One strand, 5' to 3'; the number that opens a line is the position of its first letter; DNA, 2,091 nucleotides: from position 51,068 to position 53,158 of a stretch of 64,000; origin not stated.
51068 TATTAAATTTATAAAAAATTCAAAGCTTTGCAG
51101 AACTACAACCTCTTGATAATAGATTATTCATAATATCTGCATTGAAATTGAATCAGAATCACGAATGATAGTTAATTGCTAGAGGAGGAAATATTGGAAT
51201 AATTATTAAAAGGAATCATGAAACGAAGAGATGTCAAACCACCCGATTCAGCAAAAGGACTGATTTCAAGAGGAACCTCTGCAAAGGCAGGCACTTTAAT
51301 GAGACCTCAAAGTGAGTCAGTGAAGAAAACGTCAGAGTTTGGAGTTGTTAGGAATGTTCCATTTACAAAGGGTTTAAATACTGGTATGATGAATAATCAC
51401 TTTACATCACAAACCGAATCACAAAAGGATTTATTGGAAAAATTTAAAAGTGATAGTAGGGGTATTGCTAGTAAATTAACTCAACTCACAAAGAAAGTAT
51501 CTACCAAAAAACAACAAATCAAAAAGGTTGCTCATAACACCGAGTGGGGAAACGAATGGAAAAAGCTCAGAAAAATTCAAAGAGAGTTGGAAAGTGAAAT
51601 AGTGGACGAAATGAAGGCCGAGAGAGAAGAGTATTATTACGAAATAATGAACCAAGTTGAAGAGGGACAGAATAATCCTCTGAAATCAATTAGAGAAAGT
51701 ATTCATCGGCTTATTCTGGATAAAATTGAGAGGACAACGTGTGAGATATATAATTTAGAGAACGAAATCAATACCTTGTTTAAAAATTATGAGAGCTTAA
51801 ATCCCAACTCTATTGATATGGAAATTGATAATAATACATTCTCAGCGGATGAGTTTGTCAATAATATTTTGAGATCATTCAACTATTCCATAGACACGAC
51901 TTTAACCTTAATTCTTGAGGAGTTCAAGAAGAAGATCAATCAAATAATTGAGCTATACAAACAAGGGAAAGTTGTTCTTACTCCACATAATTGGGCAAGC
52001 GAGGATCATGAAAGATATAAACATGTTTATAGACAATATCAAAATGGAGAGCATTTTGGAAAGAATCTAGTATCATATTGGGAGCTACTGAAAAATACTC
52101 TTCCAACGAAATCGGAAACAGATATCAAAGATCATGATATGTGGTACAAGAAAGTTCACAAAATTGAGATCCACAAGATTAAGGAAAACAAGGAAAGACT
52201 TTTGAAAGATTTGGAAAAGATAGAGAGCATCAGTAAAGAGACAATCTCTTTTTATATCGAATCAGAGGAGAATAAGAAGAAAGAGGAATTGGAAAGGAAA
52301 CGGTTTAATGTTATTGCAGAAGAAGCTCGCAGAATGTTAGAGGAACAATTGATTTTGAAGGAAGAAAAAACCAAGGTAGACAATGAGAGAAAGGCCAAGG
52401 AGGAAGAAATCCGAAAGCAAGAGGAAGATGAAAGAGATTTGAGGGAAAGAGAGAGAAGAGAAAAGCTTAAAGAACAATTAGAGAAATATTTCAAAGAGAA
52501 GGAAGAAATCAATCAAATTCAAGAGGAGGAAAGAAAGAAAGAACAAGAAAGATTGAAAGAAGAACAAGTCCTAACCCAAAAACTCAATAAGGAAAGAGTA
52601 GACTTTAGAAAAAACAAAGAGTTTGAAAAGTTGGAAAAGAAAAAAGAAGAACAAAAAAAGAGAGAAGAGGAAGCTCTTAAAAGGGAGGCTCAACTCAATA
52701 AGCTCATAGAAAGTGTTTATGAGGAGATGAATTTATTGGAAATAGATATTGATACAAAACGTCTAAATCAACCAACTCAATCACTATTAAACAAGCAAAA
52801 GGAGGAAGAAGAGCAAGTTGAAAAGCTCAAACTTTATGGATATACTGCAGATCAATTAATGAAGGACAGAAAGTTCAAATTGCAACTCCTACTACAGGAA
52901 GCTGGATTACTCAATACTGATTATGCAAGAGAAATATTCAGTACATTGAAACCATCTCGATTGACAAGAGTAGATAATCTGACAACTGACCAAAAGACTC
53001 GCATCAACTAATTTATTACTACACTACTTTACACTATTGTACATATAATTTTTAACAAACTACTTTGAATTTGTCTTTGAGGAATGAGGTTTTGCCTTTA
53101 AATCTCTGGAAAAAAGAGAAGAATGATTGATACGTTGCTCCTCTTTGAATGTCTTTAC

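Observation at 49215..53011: IFT56 implies a flagellate; its divergently transcribed coiled-coil neighbour is a candidate flagellar component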

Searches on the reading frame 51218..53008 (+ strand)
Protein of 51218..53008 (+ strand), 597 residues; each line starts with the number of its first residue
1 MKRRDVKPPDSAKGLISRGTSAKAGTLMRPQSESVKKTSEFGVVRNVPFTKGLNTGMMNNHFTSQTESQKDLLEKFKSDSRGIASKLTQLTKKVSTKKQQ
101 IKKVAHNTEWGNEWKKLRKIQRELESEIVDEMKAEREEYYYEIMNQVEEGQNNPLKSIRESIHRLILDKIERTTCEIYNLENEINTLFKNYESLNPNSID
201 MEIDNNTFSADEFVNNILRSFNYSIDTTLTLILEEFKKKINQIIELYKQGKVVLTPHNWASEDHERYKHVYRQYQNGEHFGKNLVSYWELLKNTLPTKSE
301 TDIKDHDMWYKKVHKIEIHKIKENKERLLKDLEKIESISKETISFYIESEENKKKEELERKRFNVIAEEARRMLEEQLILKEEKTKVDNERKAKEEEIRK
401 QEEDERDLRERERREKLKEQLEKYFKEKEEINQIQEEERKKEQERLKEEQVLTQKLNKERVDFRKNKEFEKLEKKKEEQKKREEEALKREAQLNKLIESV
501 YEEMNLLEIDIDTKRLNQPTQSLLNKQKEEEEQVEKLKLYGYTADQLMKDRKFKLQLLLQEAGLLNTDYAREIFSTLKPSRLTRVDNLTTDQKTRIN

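Call 6: search_protein_families(library=pfam, proteins=[window:51218-53008:+], max_evalue=1)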
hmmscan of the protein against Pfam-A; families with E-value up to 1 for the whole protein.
seq(597 aa): 1 family
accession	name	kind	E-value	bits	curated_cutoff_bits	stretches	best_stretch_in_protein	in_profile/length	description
PF03298.18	Stanniocalcin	-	0.031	14.1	23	1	70-167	84-181/200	Stanniocalcin family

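Call 8: search_solved_structures(query=window:51218-53008:+, max_evalue=1, show_alignments=2)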
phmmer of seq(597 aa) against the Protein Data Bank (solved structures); distinct sequences matched with E-value up to 1: 5.
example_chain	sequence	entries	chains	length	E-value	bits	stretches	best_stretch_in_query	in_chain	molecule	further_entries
2wpr_A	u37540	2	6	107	0.022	16.9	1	166-245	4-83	TRIMERIC AUTOTRANSPORTER ADHESIN FRAGMENT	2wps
2yny_A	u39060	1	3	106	0.03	16.4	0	166-215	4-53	GENERAL CONTROL PROTEIN GCN4, PUTATIVE INNER MEMBRANE PROTEIN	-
6u1s_A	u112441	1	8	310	0.054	15.6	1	328-443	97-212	de novo designed 16-helix transmembrane nanopore, TMHC8_R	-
2yo2_A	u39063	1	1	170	0.22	13.6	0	166-217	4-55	GENERAL CONTROL PROTEIN GCN4, PUTATIVE INNER MEMBRANE PROTEIN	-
3wpo_A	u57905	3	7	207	0.96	11.4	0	166-230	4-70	Trimeric autotransporter adhesin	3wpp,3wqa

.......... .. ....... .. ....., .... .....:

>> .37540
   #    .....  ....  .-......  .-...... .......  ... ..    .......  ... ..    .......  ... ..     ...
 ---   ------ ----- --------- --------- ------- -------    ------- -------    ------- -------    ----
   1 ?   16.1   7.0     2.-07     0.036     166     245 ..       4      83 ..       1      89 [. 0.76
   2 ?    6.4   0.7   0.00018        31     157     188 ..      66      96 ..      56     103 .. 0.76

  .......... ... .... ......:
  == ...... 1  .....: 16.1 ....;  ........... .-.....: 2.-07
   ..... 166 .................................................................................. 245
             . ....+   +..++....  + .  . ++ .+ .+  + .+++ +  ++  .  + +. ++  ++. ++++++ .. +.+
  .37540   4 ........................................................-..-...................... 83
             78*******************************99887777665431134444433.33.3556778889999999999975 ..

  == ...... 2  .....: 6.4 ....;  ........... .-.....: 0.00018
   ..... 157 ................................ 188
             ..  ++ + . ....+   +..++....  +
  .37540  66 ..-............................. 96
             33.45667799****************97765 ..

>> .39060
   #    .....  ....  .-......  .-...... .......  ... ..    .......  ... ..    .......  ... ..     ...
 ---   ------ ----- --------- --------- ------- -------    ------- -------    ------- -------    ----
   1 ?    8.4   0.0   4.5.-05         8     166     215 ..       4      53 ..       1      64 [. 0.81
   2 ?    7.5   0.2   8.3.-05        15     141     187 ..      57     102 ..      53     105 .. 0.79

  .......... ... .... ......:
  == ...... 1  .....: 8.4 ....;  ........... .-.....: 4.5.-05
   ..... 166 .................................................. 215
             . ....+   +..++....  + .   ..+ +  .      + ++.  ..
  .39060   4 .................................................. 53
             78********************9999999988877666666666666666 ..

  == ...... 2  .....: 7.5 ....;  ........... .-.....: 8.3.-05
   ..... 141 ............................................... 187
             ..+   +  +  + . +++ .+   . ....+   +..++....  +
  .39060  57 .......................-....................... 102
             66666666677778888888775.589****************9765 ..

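Call 9: list_cluster_members(proteins=[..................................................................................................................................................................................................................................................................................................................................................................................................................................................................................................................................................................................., window:51218-53008:+, window:48539-49183:+])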
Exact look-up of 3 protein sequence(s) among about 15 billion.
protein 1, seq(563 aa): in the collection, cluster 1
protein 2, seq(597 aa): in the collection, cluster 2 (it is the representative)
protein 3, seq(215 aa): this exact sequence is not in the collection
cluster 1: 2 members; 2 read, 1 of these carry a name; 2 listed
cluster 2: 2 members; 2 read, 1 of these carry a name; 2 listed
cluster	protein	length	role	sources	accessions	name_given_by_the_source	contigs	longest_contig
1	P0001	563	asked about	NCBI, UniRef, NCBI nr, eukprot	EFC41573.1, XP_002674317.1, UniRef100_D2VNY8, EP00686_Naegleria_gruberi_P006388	hypothetical protein NAEGRDRAFT_80690 [Naegleria gruberi] | Tetratricopeptide repeat protein 26 n=1 Tax=Naegleria gruberi TaxID=5762 ... | uncharacterized protein NAEGRDRAFT_80690 [Naegleria gruberi]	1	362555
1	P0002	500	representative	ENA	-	-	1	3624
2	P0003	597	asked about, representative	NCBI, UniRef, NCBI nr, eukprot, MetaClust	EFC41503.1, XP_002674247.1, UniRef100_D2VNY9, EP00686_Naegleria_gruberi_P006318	predicted protein [Naegleria gruberi] | Predicted protein n=1 Tax=Naegleria gruberi TaxID=5762 RepID=D2VNY9_NAEGR | uncharacterized protein NAEGRDRAFT_70667 [Naegleria gruberi]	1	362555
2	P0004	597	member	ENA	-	-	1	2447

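Call 10: find_homologous_proteins(query=window:51218-53008:+, max_evalue=0.001)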
Query seq(597 aa) (597 aa): 3 proteins with E <= 0.001 among 8000 candidates.
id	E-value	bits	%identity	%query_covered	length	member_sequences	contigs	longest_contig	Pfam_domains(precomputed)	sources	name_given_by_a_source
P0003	0.0e+0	1246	100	100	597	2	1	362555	PF27813.1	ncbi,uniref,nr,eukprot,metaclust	ncbi:predicted protein [Naegleria gruberi]|uniref:Predicted protein n=1 Tax=Naegleria gruberi TaxID=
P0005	3.3e-162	559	50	97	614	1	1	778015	PF27813.1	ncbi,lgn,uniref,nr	ncbi:hypothetical protein FDP41_002346 [Naegleria fowleri]|uniref:Uncharacterized protein n=1 Tax=Na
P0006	1.1e-156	541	49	95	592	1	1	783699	PF27813.1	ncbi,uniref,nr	ncbi:hypothetical protein C9374_012601 [Naegleria lovaniensis]|uniref:Coiled-coil domain-containing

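Call 12: find_encoding_contigs(protein=P0005, flank=6000, max_places=3)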
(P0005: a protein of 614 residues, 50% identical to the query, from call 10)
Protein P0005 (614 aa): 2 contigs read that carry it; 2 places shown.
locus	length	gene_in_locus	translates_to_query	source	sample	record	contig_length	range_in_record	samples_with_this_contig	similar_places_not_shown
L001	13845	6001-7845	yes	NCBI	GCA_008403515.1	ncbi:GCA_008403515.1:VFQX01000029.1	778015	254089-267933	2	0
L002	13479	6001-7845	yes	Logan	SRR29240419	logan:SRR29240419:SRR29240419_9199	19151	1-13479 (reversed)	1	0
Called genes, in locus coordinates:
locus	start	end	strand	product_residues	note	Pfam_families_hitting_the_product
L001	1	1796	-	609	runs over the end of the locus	PF00076:RRM_1, PF17780:OCRE, PF01585:G-patch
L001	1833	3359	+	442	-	PF00069:Pkinase, PF07714:PK_Tyr_Ser-Thr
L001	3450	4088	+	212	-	PF02223:Thymidylate_kin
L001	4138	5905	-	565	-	PF13371:TPR_9 (faint), PF13428:TPR_14 (faint), PF13432:TPR_16 (faint), PF14559:TPR_19 (faint), PF12895:ANAPC3 (faint), PF01535:PPR (faint), PF07719:TPR_2 (faint), PF13174:TPR_6 (faint)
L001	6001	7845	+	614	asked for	PF27813:CCDC148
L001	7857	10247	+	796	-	-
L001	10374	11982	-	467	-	PF00153:Mito_carr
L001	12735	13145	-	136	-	-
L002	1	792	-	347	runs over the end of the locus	PF00076:RRM_1, PF17780:OCRE, PF12656:G-patch_2 (faint), PF01585:G-patch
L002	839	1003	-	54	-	-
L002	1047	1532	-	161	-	PF00076:RRM_1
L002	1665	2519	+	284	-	PF00069:Pkinase, PF07714:PK_Tyr_Ser-Thr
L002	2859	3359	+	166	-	PF00069:Pkinase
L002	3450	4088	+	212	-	PF02223:Thymidylate_kin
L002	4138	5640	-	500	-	PF01535:PPR (faint), PF07719:TPR_2 (faint), PF12895:ANAPC3 (faint), PF13174:TPR_6 (faint), PF13428:TPR_14 (faint), PF13432:TPR_16 (faint), PF14559:TPR_19 (faint)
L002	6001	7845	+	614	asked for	PF27813:CCDC148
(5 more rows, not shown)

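Call 13: find_encoding_contigs(protein=P0006, flank=6000, max_places=3)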
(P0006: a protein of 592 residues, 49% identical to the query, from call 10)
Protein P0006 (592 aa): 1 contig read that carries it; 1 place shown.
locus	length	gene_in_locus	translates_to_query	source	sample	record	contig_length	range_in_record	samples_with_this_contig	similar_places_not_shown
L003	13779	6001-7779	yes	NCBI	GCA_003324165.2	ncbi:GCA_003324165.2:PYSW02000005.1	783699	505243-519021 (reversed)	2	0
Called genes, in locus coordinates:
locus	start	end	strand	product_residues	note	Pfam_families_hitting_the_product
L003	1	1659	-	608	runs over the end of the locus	PF00076:RRM_1, PF17780:OCRE, PF01585:G-patch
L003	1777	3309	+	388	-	PF00069:Pkinase, PF07714:PK_Tyr_Ser-Thr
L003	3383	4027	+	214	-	PF02223:Thymidylate_kin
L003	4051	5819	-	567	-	PF13371:TPR_9 (faint), PF13424:TPR_12 (faint), PF13428:TPR_14 (faint), PF13432:TPR_16 (faint), PF14559:TPR_19 (faint), PF12895:ANAPC3 (faint), PF01535:PPR (faint), PF07719:TPR_2 (faint), +1 more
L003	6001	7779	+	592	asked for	PF27813:CCDC148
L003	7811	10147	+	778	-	-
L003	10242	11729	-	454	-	PF00153:Mito_carr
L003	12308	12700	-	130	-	-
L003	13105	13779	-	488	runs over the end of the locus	PF02204:VPS9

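Call 27: list_cluster_members(proteins=[P0006, P0005])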
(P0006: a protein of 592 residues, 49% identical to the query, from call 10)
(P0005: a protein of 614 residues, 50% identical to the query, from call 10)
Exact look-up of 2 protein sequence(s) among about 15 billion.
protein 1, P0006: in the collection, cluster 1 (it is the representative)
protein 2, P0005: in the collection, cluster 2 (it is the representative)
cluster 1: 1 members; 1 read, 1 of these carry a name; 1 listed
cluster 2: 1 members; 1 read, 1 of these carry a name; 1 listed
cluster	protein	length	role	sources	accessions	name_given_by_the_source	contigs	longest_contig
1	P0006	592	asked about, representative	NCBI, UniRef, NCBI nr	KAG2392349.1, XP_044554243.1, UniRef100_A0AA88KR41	hypothetical protein C9374_012601 [Naegleria lovaniensis] | Coiled-coil domain-containing protein n=1 Tax=Naegleria lovaniensis TaxID=51637 ... | uncharacterized protein C9374_012601 [Naegleria lovaniensis]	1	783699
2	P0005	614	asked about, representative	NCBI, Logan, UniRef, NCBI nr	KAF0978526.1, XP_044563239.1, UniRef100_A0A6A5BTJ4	hypothetical protein FDP41_002346 [Naegleria fowleri] | Uncharacterized protein n=1 Tax=Naegleria fowleri TaxID=5763 RepID=A0A6A5BTJ4_NAEFO | uncharacterized protein FDP41_002346 [Naegleria fowleri]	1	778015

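Call 45: search_protein_representatives(alignment_id=A1)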
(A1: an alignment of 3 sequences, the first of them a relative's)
Query: 3 sequences, 613 profile positions. Proteins with E-value up to 0.001 (for the whole library): 284; up to 1e-10: 62; up to 1e-30: 4. The best 150 are listed.
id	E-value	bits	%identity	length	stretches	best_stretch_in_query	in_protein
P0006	0.0e+00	1142.3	-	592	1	23-613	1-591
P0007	1.5e-105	370.3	-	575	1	37-602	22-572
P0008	8.1e-37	143.3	-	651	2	259-601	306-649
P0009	2.6e-34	135.0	-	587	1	60-603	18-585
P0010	7.3e-22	93.9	-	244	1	375-606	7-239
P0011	1.6e-20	89.5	-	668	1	234-595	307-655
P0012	5.9e-20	87.6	-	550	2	244-597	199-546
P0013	1.3e-19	86.4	-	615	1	232-595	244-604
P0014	3.2e-19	85.1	-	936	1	264-602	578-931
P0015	1.1e-18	83.4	-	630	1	221-584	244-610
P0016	1.6e-18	82.9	-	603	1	264-604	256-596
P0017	6.3e-18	80.9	-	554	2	257-598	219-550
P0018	5.5e-17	77.8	-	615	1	246-598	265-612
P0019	1.5e-16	76.3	-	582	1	194-597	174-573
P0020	4.2e-16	74.8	-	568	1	255-598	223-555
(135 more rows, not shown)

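Call 46: list_cluster_members(proteins=[P0007, P0008, P0009, P0011, P0012, P0013, P0014, P0015, P0016, P0019])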
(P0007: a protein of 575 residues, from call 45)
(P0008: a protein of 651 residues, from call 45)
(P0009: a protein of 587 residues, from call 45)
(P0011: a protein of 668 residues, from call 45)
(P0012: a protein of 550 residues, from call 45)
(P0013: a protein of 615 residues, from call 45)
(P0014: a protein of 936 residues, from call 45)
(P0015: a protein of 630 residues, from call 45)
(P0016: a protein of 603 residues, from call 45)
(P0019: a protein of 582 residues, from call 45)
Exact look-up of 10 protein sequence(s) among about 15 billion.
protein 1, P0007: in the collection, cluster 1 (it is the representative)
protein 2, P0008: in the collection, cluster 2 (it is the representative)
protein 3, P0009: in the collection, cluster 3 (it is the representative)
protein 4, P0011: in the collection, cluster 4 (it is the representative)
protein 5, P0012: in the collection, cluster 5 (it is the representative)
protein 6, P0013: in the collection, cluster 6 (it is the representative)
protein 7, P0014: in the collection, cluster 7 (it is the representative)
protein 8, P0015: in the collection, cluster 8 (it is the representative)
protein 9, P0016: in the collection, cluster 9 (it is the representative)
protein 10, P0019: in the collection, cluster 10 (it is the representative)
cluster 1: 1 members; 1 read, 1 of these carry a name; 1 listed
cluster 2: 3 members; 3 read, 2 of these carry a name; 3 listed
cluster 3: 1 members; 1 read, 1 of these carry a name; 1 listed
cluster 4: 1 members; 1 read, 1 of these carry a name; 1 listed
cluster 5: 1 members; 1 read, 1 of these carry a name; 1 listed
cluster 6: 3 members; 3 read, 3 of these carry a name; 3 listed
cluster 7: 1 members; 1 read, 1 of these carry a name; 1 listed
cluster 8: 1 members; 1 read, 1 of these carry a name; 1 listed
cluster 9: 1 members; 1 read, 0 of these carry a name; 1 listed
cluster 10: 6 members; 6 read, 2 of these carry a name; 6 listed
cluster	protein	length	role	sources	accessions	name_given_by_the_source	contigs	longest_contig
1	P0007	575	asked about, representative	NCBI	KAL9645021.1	hypothetical protein ABK040_004514 [Willaertia magna]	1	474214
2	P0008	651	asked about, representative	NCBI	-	-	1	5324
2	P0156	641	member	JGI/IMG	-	hypothetical protein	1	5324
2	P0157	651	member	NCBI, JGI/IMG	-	hypothetical protein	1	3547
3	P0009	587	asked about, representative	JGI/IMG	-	hypothetical protein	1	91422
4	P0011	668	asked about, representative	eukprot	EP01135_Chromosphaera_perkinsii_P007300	Nk52_evm3s759 gene=Nk52_evmTU3s759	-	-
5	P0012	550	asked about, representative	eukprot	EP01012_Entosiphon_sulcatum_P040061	TRINITY_DN53694_c0_g1_i1.p1 TRINITY_DN53694_c0_g1~~TRINITY_DN53694_c0_g1_i1.p1 ORF ...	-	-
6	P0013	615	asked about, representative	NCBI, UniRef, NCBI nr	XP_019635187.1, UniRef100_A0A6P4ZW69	PREDICTED: coiled-coil domain-containing protein 148-like [Branchiostoma belcheri] | Coiled-coil domain-containing protein 148-like n=1 Tax=Branchiostoma belcheri TaxID=7741 ...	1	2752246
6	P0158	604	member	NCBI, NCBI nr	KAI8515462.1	hypothetical protein Bbelb_062750 [Branchiostoma belcheri]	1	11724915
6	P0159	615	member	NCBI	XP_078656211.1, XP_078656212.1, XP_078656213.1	coiled-coil domain-containing protein 148-like isoform X3 [Branchiostoma floridae x ...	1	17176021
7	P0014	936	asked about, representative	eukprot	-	gene24153-9743_t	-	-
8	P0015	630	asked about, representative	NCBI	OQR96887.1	hypothetical protein THRCLA_07136, partial [Thraustotheca clavata]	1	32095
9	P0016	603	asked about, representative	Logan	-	-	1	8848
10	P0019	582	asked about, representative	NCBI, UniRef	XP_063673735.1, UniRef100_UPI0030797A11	coiled-coil domain-containing protein 148-like [Bolinopsis microptera] | coiled-coil domain-containing protein 148-like n=1 Tax=Bolinopsis microptera ...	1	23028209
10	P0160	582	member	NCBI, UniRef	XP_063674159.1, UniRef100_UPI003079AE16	coiled-coil domain-containing protein 148-like [Bolinopsis microptera] | coiled-coil domain-containing protein 148-like n=1 Tax=Bolinopsis microptera ...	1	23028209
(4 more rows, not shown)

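Call 47: predict_structure(alignment_id=A1)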
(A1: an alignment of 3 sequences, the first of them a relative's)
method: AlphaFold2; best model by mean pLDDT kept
length: 597 residues; sequences in the alignment: 3
mean_pLDDT: 57.0   pTM: 0.25
mean pLDDT of the five models: 57.0, 54.8, 54.7, 52.5, 52.4
residues with pLDDT >= 90: 0; 70-90: 151; 50-70: 214; < 50: 232
segments of 3 or more residues with pLDDT < 50: 1-70, 101-114, 142-163, 183-208, 250-253, 279-283, 445-467, 507-541, 579-597
pLDDT, mean of each block of 10 residues (from residue 1): 32 30 28 28 36 41 42 59 63 63 42 52 61 52 44 39 50 56 44 35 40 62 60 69 61 59 83 65 64 83 83 60 66 69 72 77 78 79 81 83 82 79 72 58 45 40 46 63 69 67 52 42 39 38 58 67 61 61 44 40
secondary structure, 60 per line:
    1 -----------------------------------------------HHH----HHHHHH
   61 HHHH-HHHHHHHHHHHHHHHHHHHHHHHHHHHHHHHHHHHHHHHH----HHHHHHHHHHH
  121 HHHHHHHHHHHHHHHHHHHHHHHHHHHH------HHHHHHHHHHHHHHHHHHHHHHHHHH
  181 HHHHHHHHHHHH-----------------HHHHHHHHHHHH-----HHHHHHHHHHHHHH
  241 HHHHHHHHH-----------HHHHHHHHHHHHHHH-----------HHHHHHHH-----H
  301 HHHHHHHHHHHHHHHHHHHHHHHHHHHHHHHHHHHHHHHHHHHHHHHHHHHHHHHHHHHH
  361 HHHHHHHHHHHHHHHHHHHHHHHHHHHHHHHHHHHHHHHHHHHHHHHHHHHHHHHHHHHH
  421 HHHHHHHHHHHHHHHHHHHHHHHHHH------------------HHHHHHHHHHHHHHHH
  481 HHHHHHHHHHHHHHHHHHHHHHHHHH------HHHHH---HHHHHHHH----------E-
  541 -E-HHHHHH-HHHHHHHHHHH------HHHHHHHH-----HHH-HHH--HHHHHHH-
elements in order: H55-64 H66-105 H110-148 H155-192 H210-221 H227-249 H261-275 H287-294 H300-446 H465-506 H513-517 H521-528 H544-549 H551-561 H568-575 H590-596
